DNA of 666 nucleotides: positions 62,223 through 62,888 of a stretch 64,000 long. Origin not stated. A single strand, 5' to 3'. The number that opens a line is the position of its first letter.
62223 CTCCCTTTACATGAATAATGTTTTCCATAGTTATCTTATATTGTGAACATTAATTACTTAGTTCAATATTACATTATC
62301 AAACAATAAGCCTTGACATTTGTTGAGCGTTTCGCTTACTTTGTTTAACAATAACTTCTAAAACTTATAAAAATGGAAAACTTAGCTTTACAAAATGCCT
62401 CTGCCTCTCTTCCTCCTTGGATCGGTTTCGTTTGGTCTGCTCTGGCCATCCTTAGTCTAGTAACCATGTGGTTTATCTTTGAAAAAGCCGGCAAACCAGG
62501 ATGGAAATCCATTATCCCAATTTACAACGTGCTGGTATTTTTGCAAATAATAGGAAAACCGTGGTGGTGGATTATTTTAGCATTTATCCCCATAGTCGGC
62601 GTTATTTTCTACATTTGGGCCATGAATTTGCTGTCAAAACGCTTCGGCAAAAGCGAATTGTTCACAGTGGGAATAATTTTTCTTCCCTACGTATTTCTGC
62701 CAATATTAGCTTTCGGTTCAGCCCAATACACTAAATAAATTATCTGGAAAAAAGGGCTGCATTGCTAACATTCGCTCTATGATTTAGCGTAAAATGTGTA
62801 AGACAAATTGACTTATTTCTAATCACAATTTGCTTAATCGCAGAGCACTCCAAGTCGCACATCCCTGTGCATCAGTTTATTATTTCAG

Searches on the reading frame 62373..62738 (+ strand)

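Call 87: search_protein_families(library=pfam, proteins=[window:62373-62738:+], max_evalue=0.001)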
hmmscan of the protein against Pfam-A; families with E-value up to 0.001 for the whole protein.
window:62373-62738:+ (121 aa): 1 family
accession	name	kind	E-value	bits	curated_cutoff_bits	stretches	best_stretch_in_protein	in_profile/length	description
PF18936.5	DUF5684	-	1.7e-26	93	27.4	1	44-120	1-79/81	Family of unknown function (DUF5684)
